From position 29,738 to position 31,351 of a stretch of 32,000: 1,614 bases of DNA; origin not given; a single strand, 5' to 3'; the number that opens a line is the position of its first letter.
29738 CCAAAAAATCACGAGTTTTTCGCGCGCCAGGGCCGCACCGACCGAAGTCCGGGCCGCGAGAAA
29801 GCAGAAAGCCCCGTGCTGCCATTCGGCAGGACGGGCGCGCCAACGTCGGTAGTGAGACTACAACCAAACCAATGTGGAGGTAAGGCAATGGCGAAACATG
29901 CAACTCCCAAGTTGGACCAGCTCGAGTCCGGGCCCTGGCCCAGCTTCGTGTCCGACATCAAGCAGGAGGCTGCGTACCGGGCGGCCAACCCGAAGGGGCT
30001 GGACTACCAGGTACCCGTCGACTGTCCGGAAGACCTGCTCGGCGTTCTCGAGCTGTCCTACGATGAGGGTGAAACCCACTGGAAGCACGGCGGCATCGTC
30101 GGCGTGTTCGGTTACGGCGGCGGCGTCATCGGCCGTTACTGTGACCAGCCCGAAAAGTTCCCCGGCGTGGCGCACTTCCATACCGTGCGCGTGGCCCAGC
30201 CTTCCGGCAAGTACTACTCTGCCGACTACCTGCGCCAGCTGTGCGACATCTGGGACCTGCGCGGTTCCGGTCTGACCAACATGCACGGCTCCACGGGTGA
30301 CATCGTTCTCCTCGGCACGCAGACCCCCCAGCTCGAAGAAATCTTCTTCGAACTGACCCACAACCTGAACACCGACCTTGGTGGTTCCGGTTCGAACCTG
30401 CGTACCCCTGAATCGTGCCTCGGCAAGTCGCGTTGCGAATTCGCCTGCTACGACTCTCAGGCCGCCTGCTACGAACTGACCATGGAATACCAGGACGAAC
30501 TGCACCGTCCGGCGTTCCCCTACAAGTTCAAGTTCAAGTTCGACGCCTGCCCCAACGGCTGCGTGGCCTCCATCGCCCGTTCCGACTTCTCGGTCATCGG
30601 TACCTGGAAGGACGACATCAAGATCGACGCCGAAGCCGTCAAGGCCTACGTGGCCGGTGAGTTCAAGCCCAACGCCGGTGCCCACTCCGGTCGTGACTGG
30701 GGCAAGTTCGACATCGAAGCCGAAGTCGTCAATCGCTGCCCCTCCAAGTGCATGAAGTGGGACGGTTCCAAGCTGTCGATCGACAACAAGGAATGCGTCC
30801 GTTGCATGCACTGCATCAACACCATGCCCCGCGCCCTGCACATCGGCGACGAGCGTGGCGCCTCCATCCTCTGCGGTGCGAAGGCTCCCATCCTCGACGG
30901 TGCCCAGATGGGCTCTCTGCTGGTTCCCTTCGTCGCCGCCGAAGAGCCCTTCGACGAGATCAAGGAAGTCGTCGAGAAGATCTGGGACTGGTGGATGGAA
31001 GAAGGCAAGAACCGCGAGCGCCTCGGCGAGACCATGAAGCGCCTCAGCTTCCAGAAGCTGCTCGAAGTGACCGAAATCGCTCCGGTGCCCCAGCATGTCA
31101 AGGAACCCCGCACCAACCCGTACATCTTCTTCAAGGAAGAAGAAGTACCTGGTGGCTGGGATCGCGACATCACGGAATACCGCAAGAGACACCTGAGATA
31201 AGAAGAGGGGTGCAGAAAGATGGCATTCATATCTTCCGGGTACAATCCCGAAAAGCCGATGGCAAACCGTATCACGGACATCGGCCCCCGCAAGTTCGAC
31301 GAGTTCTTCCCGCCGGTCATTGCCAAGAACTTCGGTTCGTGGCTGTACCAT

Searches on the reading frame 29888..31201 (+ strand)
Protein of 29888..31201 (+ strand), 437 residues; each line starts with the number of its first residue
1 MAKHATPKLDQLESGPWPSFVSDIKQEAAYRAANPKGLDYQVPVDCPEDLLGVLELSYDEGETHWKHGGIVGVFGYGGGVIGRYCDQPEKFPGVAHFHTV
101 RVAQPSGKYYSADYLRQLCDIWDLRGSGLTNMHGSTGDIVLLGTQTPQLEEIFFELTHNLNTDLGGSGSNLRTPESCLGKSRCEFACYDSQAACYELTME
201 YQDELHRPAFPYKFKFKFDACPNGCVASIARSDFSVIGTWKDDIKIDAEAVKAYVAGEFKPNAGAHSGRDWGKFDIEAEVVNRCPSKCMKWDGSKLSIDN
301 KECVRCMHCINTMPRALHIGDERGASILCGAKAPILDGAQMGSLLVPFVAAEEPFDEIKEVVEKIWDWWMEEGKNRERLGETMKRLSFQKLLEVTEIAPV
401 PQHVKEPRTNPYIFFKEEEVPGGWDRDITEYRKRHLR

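Call 3: search_protein_families(library=pfam, proteins=[window:29888-31201:+], max_evalue=0.1)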
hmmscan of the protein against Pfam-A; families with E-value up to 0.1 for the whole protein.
window:29888-31201:+ (437 aa): 3 families
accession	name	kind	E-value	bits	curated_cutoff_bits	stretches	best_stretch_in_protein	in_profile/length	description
PF01077.27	NIR_SIR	-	2.3e-37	128.3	27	1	167-396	1-151/158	Nitrite and sulphite reductase 4Fe-4S domain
PF03460.22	NIR_SIR_ferr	-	2.4e-05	24.4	24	1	96-156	8-66/69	Nitrite/Sulfite reductase ferredoxin-like half domain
PF13370.11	Fer4_13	-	0.045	14.9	24.5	1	298-327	1-30/58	4Fe-4S single cluster domain of Ferredoxin I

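Call 4: search_protein_families(library=ncbifam, proteins=[window:29888-31201:+], max_evalue=0.1)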
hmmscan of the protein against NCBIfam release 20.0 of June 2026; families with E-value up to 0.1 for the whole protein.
window:29888-31201:+ (437 aa): 13 families
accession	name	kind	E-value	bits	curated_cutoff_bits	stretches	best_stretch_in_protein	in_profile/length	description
TIGR02064.1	dsrA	equivalog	9e-209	693.3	392.85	1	9-430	1-402/402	dissimilatory-type sulfite reductase subunit alpha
TIGR02066.1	dsrB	equivalog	2.3e-30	105.8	341.5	1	97-413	30-329/341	dissimilatory-type sulfite reductase subunit beta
TIGR02912.1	sulfite_red_C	equivalog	2.2e-05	23.6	324.1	1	148-242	80-164/314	sulfite reductase subunit C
TIGR02374.1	nitri_red_nirB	equivalog_domain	0.00014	20.4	578.35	1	111-239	572-693/794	nitrite reductase large subunit NirB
NF007125.0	PRK09566.1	equivalog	0.00035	19.1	594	1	172-262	392-478/513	ferredoxin--nitrite reductase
NF058577.1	FdxA_fam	equivalog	0.004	17.3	65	1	282-314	17-49/52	4Fe-4S ferredoxin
NF005503.0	PRK07118.1-2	equivalog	0.0059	15.9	252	1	279-316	145-182/292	RnfABCDGE type electron transport complex subunit B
TIGR04041.1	activase_YjjW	hypoth_equivalog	0.01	15.3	250.2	1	279-314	48-83/276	YjjW family glycine radical enzyme activase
NF011565.0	PRK14989.1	subfamily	0.013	13.6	883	1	131-239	596-698/847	nitrite reductase large subunit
NF045490.1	FdxA_Protbact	equivalog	0.022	15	135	1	279-315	16-52/104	ferredoxin FdxA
TIGR00273.1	TIGR00273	equivalog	0.032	13.1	444.8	1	301-332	293-324/432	LutB/LldF family L-lactate oxidation iron-sulfur protein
NF007382.0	PRK09898.1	equivalog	0.04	13.4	213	0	277-331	128-188/208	ferredoxin-like protein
TIGR04105.1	FeFe_hydrog_B1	subfamily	0.092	11.4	450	0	280-316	121-157/462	monomeric [FeFe] hydrogenase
